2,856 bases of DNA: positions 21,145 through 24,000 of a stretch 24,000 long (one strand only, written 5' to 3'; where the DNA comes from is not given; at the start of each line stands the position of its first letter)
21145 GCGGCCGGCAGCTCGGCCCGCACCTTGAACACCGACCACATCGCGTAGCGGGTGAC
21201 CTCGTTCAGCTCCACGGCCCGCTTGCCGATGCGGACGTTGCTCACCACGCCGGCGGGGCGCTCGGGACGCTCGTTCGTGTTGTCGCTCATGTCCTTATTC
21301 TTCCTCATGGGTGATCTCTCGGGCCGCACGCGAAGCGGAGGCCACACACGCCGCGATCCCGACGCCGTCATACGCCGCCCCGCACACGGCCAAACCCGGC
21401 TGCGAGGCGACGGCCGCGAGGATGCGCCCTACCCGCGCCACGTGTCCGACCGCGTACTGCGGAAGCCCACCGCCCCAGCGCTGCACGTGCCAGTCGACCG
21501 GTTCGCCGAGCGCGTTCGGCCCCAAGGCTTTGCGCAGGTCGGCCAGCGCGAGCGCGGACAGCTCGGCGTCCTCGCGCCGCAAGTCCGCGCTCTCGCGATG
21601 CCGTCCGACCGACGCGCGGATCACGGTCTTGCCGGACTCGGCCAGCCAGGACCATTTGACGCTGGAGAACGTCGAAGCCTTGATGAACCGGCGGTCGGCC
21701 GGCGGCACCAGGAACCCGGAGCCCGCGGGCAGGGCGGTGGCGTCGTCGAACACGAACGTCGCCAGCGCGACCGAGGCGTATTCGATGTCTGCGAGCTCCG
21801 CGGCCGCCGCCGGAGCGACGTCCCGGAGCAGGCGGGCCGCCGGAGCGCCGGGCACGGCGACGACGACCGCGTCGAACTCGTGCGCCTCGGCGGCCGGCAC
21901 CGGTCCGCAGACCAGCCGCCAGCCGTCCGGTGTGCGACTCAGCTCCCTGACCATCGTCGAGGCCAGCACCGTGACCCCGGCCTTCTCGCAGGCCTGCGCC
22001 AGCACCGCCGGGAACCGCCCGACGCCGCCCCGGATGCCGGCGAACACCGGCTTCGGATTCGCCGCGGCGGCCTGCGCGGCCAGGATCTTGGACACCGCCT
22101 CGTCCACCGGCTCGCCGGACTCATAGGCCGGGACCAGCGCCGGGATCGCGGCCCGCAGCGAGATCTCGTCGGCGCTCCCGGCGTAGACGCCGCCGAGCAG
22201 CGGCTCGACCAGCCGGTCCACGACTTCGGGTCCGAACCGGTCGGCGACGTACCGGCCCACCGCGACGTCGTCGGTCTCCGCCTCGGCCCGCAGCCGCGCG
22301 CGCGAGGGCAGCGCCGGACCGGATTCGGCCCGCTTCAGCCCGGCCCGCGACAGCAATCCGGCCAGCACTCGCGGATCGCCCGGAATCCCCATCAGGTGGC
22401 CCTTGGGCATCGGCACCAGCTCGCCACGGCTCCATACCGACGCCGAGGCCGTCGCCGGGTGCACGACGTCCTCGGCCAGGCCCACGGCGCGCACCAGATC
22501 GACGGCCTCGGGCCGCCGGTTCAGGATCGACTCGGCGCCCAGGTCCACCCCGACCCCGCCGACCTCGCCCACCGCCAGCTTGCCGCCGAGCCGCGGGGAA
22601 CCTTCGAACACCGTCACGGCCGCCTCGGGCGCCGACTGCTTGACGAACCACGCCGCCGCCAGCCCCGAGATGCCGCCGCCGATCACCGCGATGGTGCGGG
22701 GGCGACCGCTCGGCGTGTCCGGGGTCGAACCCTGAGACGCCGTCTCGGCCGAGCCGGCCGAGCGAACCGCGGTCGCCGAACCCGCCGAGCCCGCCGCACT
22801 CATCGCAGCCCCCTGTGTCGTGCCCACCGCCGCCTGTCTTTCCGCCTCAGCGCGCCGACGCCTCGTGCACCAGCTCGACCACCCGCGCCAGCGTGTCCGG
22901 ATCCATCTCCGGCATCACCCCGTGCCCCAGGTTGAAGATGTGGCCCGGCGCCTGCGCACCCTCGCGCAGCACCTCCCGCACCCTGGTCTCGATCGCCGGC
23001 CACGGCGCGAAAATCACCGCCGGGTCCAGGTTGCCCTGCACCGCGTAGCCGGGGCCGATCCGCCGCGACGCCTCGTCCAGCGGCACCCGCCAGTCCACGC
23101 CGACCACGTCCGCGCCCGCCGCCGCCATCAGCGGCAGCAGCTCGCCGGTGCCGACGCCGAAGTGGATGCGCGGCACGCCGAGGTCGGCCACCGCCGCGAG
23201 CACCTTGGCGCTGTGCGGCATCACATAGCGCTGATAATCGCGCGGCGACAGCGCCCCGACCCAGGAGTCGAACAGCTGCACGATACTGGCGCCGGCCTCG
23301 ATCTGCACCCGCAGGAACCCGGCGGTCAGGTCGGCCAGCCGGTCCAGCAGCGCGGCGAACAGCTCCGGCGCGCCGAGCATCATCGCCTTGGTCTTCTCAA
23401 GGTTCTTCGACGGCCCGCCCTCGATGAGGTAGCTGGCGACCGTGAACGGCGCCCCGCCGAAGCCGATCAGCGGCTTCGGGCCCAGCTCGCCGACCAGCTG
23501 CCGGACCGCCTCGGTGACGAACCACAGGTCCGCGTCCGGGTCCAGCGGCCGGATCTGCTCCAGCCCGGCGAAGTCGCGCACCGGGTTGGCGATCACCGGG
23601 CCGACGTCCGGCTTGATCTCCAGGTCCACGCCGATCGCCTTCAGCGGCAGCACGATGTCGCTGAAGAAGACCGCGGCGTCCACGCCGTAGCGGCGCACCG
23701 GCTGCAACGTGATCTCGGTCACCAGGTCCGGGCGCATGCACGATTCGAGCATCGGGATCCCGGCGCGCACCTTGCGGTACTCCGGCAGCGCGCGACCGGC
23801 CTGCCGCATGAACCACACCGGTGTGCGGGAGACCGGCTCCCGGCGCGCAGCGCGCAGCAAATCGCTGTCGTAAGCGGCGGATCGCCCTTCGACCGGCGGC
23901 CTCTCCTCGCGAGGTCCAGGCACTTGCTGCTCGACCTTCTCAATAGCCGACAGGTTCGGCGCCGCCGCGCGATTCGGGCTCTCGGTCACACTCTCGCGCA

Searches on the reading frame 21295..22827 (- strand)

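Call 55: search_protein_families(library=pfam, proteins=[window:21295-22827:-], max_evalue=0.00001)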
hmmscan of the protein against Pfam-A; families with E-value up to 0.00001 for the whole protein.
window:21295-22827:- (510 aa): 3 families
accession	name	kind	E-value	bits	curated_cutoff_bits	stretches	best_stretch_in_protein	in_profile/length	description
PF01593.30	Amino_oxidase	-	9.3e-41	141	19.8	1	53-505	1-442/443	Flavin containing amine oxidoreductase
PF13450.12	NAD_binding_8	-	2.5e-10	40.9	21.9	1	48-112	1-65/68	NAD(P)-binding Rossmann-like domain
PF01266.30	DAO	-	6.3e-08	33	27.9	0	275-497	154-346/353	FAD dependent oxidoreductase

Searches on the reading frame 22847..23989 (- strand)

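Call 55: search_protein_families(library=pfam, proteins=[window:22847-23989:-], max_evalue=0.00001)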
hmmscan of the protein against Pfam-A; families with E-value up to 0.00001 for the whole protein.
window:22847-23989:- (380 aa): 1 family
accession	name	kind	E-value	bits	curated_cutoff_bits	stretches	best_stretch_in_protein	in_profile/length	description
PF01208.23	URO-D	-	6.7e-126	420.4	23.9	1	42-376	4-345/346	Uroporphyrinogen decarboxylase (URO-D)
